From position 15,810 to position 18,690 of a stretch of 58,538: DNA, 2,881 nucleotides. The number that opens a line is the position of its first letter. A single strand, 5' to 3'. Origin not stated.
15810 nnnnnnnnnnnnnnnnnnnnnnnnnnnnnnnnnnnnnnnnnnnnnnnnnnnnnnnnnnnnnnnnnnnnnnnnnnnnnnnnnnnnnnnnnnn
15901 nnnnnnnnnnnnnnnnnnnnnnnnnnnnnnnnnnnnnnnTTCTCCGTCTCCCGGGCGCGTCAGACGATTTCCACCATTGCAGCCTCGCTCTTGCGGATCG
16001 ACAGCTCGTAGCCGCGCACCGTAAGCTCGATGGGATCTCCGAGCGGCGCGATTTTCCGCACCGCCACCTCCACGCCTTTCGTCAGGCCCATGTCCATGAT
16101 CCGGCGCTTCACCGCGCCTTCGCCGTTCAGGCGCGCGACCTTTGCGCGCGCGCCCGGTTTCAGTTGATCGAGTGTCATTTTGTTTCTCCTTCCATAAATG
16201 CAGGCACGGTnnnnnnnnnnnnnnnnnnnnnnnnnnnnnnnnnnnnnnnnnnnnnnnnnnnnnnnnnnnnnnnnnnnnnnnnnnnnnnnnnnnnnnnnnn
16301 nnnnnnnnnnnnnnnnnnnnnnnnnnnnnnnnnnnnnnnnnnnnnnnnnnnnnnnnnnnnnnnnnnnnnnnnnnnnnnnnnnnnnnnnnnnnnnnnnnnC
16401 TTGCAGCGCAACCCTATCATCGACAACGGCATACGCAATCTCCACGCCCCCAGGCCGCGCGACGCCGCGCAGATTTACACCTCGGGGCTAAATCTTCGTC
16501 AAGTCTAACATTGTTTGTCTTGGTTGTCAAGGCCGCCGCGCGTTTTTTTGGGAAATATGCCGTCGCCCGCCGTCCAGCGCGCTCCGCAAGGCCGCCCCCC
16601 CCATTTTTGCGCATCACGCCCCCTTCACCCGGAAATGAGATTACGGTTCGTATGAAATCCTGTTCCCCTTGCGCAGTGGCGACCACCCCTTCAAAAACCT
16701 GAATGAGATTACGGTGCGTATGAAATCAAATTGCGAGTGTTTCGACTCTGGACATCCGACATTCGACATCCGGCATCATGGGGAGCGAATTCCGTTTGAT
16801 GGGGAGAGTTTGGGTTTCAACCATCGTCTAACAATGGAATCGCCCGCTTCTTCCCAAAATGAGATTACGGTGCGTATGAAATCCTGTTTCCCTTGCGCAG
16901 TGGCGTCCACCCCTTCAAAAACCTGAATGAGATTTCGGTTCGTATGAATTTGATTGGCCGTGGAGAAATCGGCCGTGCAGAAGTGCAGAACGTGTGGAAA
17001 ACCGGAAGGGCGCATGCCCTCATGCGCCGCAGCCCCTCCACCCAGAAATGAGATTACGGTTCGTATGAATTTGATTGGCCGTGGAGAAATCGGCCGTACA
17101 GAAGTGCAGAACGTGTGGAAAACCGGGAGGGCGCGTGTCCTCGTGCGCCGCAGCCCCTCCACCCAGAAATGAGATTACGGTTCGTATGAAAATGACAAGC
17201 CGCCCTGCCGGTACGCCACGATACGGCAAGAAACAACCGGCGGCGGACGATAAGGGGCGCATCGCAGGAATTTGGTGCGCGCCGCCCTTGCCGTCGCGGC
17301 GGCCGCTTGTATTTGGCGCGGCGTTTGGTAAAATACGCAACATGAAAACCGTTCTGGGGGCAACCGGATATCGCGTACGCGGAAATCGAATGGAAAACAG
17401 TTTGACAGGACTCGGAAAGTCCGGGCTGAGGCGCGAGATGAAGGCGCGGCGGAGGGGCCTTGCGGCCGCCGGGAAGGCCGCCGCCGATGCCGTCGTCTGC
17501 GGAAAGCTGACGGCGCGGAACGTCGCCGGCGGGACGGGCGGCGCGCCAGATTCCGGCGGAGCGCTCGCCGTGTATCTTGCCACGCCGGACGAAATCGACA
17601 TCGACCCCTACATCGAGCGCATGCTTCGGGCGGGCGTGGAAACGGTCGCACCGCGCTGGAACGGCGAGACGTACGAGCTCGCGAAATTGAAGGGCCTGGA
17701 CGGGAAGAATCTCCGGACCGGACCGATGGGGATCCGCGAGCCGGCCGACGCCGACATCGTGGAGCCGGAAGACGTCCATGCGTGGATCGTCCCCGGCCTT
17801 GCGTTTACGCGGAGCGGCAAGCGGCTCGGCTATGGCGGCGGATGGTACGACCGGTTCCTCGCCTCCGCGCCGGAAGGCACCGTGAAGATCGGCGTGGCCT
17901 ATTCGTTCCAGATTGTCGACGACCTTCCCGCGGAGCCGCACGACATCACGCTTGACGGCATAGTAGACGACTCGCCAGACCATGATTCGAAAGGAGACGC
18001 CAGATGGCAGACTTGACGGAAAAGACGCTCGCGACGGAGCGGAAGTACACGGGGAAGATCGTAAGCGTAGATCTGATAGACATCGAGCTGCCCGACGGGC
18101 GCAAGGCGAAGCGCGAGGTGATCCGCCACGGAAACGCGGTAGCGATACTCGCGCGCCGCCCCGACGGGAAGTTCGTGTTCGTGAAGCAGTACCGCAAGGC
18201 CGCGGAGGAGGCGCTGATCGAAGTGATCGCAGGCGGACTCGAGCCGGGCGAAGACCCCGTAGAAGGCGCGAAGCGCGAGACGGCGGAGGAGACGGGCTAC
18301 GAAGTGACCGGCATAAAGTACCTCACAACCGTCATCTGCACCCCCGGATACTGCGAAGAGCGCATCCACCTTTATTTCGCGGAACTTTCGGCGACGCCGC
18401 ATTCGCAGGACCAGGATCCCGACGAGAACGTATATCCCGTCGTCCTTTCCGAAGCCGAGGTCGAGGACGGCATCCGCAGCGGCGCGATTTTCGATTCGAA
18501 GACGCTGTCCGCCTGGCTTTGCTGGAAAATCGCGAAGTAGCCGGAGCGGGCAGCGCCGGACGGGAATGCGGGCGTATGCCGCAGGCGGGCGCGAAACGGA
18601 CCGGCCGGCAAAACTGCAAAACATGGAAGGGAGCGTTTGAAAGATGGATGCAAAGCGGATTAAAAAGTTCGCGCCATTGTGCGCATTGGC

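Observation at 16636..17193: Array 2: the same 24-nt core, again six copies in the same orientation, in the divergent feo / folate-ligase promoter gap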

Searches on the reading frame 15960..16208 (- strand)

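Call 13: search_protein_families(library=pfam, proteins=[window:15960-16208:-])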
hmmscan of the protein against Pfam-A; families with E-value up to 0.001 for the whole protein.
window:15960-16208:- (82 aa): 1 family
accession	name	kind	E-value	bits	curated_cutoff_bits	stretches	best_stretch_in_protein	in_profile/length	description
PF04023.20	FeoA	-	1.7e-21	76.5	23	1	11-81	1-72/74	FeoA domain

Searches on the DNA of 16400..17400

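Call 86: search_rna_families(source=window, start=16400, end=17400, threshold=evalue, max_evalue=5)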
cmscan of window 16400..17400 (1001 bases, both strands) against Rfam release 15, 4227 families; matches with E-value up to 5: 2.
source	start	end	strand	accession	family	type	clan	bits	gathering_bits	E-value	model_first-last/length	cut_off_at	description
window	16958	17042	-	RF03725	mir-7094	Gene; miRNA;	-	17.9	90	1.1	1-60/60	no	mir-7094 microRNA precursor family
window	17200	17375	+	RF02404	P33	Gene; sRNA;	-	15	45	2.9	1-160/160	no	Pseudomonas sRNA P33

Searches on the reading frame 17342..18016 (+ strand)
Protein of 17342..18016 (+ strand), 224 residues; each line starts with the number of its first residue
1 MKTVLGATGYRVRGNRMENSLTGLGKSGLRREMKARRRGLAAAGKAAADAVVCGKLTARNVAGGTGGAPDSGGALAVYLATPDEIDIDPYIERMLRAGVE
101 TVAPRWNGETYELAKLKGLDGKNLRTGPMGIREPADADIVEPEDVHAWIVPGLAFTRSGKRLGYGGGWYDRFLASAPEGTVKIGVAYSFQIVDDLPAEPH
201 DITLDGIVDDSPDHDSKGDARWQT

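Call 13: search_protein_families(library=pfam, proteins=[window:17342-18016:+])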
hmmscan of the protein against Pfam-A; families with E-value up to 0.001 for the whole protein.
window:17342-18016:+ (224 aa): 1 family
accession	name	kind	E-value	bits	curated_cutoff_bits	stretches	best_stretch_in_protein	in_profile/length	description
PF01812.26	5-FTHF_cyc-lig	-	5.4e-31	108.4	27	1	26-208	1-184/186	5-formyltetrahydrofolate cyclo-ligase family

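Call 77: find_homologous_proteins(query=window:17438-18016:+, max_evalue=1e-20)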
Query window:17438-18016:+ (192 aa): 1248 proteins with E <= 1e-20 among 2641 candidates; the best 120 are listed.
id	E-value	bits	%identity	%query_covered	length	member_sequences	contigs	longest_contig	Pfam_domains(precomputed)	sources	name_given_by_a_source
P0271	4.2e-121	420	98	100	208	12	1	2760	PF01812.27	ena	-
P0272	9.8e-85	301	78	93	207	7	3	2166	PF01812.27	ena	-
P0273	4.1e-84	299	75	98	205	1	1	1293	PF01812.27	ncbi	-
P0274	3.6e-83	296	73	97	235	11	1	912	PF01812.27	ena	-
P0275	3.8e-83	296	74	96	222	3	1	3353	PF01812.27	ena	-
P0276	6.1e-83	295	77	93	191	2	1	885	PF01812.27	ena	-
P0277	6.4e-83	295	76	93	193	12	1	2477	PF01812.27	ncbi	-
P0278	9.6e-83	295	78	93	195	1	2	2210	PF01812.27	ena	-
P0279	1.1e-82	295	77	93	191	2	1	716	PF01812.27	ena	-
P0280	2.7e-82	293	74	97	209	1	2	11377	PF01812.27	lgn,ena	-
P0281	5.0e-82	293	75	98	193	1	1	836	PF01812.27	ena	-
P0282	5.8e-82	292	76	94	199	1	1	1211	PF01812.27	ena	-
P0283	6.5e-82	292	76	92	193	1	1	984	PF01812.27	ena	-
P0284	7.4e-82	292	79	80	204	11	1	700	PF01812.27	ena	-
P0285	9.2e-82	292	77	92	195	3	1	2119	PF01812.27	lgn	-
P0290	1.4e-81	291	76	93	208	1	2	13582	PF01812.27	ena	-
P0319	6.8e-80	286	74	92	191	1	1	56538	PF01812.27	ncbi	-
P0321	7.1e-80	285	74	92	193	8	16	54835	PF01812.27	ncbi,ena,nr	ncbi:MAG: 5-formyltetrahydrofolate cyclo-ligase [Kiritimatiellae bacterium]|nr:5-formyltetrahydrofol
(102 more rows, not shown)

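Call 78: find_encoding_contigs(protein=P0321, flank=3500, max_places=4)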
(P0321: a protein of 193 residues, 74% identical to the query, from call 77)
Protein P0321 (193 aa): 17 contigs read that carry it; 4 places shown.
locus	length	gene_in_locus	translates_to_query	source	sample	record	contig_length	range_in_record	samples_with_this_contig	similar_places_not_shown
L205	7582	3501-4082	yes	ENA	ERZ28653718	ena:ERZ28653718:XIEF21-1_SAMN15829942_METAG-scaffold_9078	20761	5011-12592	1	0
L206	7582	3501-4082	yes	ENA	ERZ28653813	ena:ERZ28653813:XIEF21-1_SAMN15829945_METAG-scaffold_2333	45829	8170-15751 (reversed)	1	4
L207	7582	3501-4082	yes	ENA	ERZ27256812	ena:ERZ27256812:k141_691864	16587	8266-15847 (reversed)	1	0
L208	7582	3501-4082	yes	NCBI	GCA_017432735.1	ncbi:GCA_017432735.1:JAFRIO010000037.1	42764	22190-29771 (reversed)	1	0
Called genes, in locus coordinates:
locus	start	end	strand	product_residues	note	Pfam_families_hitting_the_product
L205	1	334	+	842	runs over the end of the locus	PF22548:AEP-TOTE, PF00270:DEAD, PF04851:ResIII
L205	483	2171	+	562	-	-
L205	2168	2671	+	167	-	-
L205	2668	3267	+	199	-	PF18475:PIN7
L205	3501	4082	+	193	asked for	PF01812:5-FTHF_cyc-lig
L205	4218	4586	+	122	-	-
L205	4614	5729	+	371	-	PF00871:Acetate_kinase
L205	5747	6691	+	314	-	PF01515:PTA_PTB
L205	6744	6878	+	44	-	-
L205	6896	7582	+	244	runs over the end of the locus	PF01936:NYN, PF12872:OST-HTH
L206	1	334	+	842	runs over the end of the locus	PF22548:AEP-TOTE, PF00270:DEAD, PF04851:ResIII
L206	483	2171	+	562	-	-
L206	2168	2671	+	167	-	-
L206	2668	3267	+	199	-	PF18475:PIN7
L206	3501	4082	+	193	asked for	PF01812:5-FTHF_cyc-lig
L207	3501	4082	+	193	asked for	PF01812:5-FTHF_cyc-lig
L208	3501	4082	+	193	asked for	PF01812:5-FTHF_cyc-lig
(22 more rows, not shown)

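Call 79: find_encoding_contigs(protein=P0319, flank=3500, max_places=2)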
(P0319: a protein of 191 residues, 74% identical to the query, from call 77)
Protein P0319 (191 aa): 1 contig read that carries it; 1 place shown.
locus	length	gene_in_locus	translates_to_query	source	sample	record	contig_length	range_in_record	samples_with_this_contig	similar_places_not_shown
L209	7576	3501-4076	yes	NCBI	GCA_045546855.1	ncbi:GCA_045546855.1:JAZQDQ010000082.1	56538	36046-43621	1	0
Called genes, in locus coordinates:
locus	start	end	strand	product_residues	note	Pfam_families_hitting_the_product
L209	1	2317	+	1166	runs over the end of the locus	PF02463:SMC_N (weak), PF13476:AAA_23 (weak), PF13555:AAA_29, PF13558:SbcC_Walker_B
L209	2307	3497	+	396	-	PF09983:JetD_C (weak), PF09664:DUF2399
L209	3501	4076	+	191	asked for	PF01812:5-FTHF_cyc-lig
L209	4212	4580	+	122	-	-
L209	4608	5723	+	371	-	PF00871:Acetate_kinase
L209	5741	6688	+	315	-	PF01515:PTA_PTB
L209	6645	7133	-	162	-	-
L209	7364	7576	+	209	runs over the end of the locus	PF00440:TetR_N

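Call 80: find_encoding_contigs(protein=P0290, flank=3500, max_places=2)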
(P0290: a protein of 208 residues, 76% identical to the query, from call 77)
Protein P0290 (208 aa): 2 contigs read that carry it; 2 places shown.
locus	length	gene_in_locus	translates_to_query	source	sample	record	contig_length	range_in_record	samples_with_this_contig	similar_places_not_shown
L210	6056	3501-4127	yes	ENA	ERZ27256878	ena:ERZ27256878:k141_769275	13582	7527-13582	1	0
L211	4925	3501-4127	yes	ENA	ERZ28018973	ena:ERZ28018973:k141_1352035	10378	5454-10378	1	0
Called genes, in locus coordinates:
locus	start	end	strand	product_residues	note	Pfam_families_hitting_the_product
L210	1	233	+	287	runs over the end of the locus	PF04002:RadC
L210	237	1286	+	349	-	PF13560:HTH_31 (faint)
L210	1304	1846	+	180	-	PF28549:NDPSase_N (weak), PF00293:NUDIX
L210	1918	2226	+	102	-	PF13560:HTH_31 (weak), PF01381:HTH_3 (weak)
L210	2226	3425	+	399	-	PF13657:Couple_hipA, PF07804:HipA_C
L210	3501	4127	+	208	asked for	PF01812:5-FTHF_cyc-lig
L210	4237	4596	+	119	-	PF13560:HTH_31 (weak), PF01381:HTH_3 (weak)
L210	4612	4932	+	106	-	PF13657:Couple_hipA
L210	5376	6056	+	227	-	?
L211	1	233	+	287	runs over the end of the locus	PF04002:RadC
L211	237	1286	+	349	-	PF13560:HTH_31 (faint)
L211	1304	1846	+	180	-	PF28549:NDPSase_N (weak), PF00293:NUDIX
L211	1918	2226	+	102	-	PF13560:HTH_31 (weak), PF01381:HTH_3 (weak)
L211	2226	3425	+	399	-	PF13657:Couple_hipA, PF07804:HipA_C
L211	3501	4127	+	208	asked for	PF01812:5-FTHF_cyc-lig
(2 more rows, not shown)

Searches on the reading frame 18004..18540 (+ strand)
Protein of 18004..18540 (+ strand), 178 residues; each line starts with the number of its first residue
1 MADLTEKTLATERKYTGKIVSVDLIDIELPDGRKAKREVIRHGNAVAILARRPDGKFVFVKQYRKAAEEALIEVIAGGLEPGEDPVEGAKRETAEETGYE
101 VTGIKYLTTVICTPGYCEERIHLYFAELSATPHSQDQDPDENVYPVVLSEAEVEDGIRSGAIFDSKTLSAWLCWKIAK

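Call 13: search_protein_families(library=pfam, proteins=[window:18004-18540:+])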
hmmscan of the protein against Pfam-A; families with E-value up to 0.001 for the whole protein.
window:18004-18540:+ (178 aa): 1 family
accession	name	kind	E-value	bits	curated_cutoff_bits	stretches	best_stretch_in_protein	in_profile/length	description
PF00293.34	NUDIX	-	6.8e-16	58.9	21.1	1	42-141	2-106/134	NUDIX domain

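Call 29: find_encoding_contigs(protein=window:18004-18540:+, flank=6000, max_places=10)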
Protein window:18004-18540:+ (178 aa): 14 contigs read that carry it; 10 places shown.
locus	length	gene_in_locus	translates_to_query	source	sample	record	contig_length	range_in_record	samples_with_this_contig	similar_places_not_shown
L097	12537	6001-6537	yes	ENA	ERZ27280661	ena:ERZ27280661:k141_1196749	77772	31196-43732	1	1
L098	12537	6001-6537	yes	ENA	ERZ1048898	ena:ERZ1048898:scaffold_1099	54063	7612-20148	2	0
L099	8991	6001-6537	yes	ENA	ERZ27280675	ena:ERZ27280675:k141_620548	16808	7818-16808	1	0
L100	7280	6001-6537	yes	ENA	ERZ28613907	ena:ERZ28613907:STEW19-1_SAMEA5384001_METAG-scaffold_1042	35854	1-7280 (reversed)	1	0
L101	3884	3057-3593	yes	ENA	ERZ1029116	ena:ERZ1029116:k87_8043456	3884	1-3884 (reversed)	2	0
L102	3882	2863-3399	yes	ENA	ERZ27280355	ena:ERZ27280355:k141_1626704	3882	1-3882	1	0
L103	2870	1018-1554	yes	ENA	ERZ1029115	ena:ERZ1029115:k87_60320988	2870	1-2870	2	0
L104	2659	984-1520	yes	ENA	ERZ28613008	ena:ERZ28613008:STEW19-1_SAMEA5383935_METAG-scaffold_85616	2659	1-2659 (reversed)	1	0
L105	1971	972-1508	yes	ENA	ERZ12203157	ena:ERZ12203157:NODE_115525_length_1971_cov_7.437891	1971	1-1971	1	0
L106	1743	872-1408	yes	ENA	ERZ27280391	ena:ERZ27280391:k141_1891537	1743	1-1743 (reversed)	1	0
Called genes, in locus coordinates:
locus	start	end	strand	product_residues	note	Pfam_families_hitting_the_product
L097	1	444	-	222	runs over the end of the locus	PF00440:TetR_N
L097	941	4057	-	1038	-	PF01926:MMR_HSR1, PF02421:FeoB_N, PF17910:FeoB_Cyto, PF07670:Gate, PF07664:FeoB_C, PF07670:Gate (weak)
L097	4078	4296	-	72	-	PF04023:FeoA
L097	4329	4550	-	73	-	PF04023:FeoA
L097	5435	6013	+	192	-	PF01812:5-FTHF_cyc-lig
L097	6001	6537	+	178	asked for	PF00293:NUDIX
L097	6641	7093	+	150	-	PF03992:ABM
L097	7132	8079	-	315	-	PF01515:PTA_PTB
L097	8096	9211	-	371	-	PF00871:Acetate_kinase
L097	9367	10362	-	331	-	PF00749:tRNA-synt_1c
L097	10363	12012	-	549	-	PF07607:DUF1570 (faint)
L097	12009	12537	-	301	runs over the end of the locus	PF00132:Hexapep (faint)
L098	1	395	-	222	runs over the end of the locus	PF00440:TetR_N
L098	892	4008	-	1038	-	PF01926:MMR_HSR1, PF02421:FeoB_N, PF17910:FeoB_Cyto, PF07670:Gate, PF07664:FeoB_C, PF07670:Gate (weak)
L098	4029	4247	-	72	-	PF04023:FeoA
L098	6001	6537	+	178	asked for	PF00293:NUDIX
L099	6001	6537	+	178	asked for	PF00293:NUDIX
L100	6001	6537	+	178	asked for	PF00293:NUDIX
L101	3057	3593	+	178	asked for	PF00293:NUDIX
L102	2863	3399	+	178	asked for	PF00293:NUDIX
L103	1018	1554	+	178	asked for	PF00293:NUDIX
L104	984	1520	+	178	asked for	PF00293:NUDIX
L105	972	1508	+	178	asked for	PF00293:NUDIX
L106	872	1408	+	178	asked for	PF00293:NUDIX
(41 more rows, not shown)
